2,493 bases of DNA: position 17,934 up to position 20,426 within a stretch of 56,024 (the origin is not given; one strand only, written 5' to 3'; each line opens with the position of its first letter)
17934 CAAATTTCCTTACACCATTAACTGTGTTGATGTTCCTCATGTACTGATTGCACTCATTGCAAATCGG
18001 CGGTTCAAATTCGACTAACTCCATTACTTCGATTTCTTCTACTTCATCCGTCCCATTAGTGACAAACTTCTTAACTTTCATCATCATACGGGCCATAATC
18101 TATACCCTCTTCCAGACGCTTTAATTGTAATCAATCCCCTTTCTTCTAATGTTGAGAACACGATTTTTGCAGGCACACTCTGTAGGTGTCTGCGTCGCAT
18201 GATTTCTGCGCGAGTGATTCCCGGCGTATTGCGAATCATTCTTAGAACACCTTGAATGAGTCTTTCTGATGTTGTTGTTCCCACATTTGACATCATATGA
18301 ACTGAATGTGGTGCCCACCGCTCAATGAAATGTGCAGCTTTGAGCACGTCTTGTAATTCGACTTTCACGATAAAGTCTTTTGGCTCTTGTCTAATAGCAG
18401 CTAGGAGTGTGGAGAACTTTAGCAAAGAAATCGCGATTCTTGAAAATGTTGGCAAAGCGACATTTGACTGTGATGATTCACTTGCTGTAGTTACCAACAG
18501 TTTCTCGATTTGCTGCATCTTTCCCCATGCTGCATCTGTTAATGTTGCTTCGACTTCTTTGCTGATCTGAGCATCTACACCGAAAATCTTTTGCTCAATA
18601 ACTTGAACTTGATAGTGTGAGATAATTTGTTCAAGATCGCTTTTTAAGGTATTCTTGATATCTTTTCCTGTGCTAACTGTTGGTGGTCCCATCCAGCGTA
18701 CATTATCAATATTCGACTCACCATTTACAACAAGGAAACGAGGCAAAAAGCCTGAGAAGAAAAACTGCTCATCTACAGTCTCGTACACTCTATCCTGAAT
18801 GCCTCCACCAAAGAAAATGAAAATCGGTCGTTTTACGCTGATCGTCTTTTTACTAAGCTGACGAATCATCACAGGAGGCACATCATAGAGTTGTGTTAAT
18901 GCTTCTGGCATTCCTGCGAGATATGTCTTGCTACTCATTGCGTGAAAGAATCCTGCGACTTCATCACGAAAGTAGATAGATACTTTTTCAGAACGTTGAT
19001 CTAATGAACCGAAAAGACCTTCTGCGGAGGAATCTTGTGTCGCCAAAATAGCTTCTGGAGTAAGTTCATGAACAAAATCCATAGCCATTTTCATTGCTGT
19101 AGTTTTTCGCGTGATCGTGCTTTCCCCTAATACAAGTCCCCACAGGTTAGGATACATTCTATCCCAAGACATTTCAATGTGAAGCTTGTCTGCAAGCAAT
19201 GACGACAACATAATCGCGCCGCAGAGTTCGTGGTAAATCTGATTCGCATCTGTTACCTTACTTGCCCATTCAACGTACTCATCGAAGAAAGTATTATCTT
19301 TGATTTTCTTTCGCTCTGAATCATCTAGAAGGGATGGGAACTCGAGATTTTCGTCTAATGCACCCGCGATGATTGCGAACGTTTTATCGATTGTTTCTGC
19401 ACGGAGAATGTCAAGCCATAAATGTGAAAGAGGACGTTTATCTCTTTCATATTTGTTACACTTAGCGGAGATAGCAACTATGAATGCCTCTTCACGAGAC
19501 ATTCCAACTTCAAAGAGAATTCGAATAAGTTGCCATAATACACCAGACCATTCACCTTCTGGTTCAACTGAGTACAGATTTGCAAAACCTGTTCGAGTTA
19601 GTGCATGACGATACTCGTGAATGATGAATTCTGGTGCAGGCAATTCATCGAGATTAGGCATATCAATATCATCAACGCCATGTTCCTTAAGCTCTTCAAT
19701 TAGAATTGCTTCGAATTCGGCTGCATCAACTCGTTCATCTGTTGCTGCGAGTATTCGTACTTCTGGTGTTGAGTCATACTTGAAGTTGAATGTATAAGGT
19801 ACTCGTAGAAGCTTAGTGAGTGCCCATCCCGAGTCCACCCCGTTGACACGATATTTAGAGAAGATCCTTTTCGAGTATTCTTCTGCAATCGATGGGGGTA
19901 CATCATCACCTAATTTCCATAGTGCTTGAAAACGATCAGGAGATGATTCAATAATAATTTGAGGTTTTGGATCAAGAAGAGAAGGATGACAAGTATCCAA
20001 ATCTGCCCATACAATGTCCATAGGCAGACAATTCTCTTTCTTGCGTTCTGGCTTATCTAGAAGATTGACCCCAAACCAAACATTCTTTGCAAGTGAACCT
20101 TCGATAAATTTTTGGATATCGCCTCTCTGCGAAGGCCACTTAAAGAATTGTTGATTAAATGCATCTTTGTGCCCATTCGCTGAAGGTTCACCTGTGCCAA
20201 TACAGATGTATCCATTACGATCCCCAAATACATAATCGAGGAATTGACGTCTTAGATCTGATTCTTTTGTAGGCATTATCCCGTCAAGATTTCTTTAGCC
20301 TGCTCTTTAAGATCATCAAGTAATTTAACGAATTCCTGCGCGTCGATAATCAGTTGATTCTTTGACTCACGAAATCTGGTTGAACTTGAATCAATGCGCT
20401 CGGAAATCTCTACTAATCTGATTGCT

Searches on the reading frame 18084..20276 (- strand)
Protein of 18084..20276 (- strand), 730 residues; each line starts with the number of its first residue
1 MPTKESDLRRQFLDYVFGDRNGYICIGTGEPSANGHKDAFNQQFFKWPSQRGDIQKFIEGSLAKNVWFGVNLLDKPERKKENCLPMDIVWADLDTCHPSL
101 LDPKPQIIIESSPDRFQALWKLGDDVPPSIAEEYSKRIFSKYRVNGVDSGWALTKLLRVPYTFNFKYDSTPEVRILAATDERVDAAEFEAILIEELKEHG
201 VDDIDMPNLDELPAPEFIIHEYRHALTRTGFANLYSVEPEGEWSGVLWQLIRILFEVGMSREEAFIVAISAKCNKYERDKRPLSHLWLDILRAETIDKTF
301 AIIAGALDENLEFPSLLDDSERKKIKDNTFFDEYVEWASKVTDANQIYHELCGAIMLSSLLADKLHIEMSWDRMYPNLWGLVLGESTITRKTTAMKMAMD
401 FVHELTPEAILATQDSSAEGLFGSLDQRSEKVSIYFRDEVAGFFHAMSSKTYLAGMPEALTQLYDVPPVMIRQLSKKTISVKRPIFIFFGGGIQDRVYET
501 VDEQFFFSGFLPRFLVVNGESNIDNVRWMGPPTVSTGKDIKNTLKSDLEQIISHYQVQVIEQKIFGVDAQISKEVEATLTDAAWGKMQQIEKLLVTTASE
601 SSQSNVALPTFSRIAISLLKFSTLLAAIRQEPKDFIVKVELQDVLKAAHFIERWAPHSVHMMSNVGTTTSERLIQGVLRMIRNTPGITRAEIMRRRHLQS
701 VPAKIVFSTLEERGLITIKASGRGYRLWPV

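Call 52: search_protein_families(library=phrogs, proteins=[window:18084-20276:-], max_evalue=0.00001)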
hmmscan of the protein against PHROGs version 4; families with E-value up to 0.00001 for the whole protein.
window:18084-20276:- (730 aa): 4 families
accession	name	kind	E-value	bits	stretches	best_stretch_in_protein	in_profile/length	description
phrog_10514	-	DNA, RNA and nucleotide metabolism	1.5e-82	279.1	1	10-718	5-730/750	DNA primase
phrog_3123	-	unknown function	2.1e-34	120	1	11-290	8-285/583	-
phrog_3022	-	DNA, RNA and nucleotide metabolism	1.5e-19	71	1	332-696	363-738/788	DNA primase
phrog_14296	-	DNA, RNA and nucleotide metabolism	4.4e-10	40.1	1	329-571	3-255/417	DNA primase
